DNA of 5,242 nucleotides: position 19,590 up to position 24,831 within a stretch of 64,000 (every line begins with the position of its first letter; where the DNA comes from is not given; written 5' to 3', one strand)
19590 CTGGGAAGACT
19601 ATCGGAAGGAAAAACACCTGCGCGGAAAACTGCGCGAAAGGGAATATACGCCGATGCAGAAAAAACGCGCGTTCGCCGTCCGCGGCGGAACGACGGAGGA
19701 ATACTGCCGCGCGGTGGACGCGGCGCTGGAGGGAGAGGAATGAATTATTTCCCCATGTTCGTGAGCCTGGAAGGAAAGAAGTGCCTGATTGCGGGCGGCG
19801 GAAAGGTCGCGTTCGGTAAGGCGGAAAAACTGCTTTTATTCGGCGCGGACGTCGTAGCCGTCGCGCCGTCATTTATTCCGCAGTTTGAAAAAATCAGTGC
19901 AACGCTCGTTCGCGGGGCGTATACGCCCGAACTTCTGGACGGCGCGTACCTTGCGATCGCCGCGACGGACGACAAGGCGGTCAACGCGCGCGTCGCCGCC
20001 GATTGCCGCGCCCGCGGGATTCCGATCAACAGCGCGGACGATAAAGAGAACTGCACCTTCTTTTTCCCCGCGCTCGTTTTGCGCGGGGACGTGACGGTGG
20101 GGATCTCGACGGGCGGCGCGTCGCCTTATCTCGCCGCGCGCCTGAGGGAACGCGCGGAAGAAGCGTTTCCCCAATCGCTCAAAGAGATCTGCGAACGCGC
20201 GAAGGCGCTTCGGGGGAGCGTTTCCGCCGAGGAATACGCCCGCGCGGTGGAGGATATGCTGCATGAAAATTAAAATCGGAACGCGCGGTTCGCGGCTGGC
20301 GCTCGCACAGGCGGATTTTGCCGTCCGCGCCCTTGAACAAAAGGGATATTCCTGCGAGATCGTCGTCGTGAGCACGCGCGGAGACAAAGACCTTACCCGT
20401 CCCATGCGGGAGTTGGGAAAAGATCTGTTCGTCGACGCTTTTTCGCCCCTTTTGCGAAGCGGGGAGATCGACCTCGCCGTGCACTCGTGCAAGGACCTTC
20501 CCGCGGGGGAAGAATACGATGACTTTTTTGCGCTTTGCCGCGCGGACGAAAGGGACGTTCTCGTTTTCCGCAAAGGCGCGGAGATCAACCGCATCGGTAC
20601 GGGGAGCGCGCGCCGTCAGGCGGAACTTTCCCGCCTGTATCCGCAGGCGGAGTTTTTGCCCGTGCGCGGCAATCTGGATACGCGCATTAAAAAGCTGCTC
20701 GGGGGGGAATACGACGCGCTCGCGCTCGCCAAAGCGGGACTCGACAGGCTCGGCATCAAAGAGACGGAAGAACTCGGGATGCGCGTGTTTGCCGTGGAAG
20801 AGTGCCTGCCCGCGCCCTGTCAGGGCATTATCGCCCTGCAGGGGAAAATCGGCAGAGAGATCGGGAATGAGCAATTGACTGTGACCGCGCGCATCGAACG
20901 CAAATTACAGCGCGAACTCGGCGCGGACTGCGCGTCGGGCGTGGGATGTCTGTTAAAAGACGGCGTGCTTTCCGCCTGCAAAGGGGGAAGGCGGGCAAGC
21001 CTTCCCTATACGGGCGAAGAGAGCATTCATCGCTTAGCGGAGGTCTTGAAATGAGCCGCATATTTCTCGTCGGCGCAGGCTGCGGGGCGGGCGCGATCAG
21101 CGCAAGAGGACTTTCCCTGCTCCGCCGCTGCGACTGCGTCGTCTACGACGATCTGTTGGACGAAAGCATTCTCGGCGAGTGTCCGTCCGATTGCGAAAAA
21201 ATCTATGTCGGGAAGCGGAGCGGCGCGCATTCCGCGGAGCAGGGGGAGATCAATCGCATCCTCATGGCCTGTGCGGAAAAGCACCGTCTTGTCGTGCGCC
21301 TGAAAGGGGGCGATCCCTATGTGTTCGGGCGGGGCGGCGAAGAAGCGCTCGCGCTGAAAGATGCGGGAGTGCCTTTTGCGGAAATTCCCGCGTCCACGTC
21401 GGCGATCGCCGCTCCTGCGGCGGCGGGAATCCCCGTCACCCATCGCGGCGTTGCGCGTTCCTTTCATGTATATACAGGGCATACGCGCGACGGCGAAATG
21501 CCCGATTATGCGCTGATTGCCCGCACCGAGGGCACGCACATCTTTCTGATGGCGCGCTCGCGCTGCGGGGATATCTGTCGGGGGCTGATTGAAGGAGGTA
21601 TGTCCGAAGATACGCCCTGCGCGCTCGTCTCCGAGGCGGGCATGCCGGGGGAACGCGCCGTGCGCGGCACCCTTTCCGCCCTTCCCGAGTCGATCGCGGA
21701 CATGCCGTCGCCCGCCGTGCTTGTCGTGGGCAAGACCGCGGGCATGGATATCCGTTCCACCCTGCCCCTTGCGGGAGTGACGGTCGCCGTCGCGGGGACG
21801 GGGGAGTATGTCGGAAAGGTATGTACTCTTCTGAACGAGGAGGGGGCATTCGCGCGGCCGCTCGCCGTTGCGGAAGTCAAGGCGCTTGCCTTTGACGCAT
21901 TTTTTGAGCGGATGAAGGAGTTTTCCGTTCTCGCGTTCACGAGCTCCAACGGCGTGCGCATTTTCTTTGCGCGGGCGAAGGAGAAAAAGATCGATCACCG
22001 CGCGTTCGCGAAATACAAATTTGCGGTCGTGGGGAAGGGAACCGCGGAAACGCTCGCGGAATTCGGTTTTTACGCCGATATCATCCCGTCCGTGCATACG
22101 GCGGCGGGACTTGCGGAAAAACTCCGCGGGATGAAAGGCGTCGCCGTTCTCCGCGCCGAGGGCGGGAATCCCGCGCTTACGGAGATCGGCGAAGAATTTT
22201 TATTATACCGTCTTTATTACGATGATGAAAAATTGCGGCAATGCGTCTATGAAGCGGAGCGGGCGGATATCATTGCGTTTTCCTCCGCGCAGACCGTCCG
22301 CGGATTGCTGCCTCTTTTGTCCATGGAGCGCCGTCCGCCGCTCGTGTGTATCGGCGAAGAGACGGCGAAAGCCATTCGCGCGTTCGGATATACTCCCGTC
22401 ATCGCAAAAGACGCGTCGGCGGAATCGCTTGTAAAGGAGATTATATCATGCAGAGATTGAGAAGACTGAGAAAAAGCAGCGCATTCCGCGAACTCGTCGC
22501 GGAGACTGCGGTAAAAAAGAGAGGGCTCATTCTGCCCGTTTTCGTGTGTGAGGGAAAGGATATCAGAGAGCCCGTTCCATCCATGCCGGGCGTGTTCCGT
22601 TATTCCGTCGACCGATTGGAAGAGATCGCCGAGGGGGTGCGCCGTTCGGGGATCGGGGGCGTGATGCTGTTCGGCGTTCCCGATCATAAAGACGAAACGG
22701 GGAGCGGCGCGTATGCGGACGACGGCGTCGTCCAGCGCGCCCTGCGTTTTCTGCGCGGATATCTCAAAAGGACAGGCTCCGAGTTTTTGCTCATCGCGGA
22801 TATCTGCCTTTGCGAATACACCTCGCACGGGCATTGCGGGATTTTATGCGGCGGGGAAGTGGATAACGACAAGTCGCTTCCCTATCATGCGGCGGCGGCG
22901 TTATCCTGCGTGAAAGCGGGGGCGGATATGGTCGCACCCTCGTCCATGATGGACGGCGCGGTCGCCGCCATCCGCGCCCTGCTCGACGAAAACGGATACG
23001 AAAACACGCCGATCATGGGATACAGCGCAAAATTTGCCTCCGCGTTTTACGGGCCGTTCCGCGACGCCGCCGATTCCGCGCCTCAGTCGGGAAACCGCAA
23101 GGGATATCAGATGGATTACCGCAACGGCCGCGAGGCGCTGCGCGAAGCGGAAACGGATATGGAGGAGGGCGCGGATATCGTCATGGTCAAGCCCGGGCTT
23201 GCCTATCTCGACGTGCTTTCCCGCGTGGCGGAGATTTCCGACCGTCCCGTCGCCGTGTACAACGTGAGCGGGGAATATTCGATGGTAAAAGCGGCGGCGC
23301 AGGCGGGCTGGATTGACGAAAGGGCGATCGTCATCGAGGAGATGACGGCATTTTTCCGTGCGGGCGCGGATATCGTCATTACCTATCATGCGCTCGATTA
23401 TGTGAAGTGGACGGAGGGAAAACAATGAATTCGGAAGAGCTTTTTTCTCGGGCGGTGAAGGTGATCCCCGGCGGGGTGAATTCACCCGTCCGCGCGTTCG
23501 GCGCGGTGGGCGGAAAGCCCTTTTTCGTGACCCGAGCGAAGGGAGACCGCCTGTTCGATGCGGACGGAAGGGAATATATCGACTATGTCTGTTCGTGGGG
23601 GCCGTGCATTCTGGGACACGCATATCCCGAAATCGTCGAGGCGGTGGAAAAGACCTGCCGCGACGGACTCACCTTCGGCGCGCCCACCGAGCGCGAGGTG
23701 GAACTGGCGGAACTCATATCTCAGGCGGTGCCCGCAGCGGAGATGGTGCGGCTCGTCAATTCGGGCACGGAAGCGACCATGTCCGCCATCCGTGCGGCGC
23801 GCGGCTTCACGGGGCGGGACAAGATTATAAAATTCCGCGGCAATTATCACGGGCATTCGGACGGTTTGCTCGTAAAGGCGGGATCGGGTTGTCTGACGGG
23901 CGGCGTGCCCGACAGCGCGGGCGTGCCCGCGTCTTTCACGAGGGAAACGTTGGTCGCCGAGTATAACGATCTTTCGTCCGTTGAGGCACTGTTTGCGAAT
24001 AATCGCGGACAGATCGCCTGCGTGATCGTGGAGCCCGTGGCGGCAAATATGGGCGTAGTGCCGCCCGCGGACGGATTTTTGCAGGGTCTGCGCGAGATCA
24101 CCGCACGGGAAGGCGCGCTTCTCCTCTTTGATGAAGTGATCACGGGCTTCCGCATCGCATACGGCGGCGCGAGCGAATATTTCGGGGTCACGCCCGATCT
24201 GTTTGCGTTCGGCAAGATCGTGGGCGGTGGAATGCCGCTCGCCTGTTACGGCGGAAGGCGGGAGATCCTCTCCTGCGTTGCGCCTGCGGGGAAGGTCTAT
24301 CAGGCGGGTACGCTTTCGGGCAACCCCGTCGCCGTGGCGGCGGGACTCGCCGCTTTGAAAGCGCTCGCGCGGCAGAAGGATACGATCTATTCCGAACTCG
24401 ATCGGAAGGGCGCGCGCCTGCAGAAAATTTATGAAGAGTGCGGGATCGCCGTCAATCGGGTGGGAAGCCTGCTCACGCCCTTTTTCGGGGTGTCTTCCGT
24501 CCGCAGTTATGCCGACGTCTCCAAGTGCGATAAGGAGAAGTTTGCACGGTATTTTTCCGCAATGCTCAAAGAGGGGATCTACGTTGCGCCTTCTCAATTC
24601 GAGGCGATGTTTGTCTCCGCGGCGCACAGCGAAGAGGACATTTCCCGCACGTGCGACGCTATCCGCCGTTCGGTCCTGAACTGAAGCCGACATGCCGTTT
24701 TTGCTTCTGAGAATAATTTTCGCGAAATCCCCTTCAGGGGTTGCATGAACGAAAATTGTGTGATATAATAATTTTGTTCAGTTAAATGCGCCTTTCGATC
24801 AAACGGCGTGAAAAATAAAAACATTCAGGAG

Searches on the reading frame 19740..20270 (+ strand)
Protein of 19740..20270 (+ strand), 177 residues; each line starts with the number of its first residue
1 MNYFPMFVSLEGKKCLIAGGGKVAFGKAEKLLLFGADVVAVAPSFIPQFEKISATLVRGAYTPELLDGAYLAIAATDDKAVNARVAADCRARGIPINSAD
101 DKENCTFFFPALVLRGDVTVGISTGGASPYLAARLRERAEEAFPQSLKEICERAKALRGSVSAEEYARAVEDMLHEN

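Call 67: search_protein_families(library=pfam, proteins=[window:19740-20270:+], max_evalue=0.00001)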
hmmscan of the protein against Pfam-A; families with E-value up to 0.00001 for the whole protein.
window:19740-20270:+ (177 aa): 2 families
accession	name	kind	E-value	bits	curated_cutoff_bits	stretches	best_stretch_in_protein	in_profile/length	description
PF13241.12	NAD_binding_7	-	8e-31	107.1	22.1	1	6-111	1-104/104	Putative NAD(P)-binding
PF14824.11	Sirohm_synth_M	-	6.1e-07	29.3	25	1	115-138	1-24/28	Sirohaem biosynthesis protein central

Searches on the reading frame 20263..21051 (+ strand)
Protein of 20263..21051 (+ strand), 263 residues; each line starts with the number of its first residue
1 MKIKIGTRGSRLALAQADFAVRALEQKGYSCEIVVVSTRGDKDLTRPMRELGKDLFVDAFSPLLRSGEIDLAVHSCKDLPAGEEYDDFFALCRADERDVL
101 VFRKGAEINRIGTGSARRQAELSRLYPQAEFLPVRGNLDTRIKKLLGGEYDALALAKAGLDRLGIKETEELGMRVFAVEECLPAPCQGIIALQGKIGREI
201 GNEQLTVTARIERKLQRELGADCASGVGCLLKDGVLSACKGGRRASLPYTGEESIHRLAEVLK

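Call 67: search_protein_families(library=pfam, proteins=[window:20263-21051:+], max_evalue=0.00001)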
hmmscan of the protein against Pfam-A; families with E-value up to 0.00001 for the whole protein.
window:20263-21051:+ (263 aa): 1 family
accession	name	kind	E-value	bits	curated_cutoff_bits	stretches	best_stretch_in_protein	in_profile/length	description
PF01379.25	Porphobil_deam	-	1.6e-54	185.1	22.1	1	3-195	1-199/207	Porphobilinogen deaminase, dipyromethane cofactor binding domain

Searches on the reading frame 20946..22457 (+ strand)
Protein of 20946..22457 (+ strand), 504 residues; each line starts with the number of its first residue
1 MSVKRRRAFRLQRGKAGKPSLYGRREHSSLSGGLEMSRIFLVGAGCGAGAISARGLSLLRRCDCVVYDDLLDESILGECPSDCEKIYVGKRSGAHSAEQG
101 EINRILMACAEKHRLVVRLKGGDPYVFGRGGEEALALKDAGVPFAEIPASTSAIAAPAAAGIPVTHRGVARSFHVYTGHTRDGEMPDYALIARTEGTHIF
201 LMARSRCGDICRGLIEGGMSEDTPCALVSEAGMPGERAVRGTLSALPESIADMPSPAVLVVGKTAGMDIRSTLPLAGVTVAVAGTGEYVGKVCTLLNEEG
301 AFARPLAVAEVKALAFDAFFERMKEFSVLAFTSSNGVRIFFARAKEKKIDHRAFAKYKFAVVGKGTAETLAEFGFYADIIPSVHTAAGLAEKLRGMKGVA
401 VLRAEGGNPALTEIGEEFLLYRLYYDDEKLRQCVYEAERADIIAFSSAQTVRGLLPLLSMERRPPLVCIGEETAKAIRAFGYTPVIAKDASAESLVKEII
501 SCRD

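Call 67: search_protein_families(library=pfam, proteins=[window:20946-22457:+], max_evalue=0.00001)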
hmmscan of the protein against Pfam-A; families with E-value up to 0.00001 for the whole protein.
window:20946-22457:+ (504 aa): 2 families
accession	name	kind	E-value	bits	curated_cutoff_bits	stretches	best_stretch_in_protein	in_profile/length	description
PF00590.25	TP_methylase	-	2.5e-39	135.9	27.8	1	39-246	2-211/212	Tetrapyrrole (Corrin/Porphyrin) Methylases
PF02602.20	HEM4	-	7.8e-35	120.5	27.5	1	308-496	19-230/231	Uroporphyrinogen-III synthase HemD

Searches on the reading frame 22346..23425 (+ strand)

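Call 67: search_protein_families(library=pfam, proteins=[window:22346-23425:+], max_evalue=0.00001)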
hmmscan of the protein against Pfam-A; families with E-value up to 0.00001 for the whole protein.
window:22346-23425:+ (360 aa): 1 family
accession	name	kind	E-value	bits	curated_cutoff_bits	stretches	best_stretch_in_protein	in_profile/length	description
PF00490.27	ALAD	-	1.5e-138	461.8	24.6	1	36-355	2-317/317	Delta-aminolevulinic acid dehydratase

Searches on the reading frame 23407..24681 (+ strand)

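Call 67: search_protein_families(library=pfam, proteins=[window:23407-24681:+], max_evalue=0.00001)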
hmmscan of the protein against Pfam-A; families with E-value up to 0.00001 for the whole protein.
window:23407-24681:+ (425 aa): 1 family
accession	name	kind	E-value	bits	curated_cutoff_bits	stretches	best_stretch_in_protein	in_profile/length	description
PF00202.27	Aminotran_3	-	1.5e-71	241.7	30.5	1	37-350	7-334/403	Aminotransferase class-III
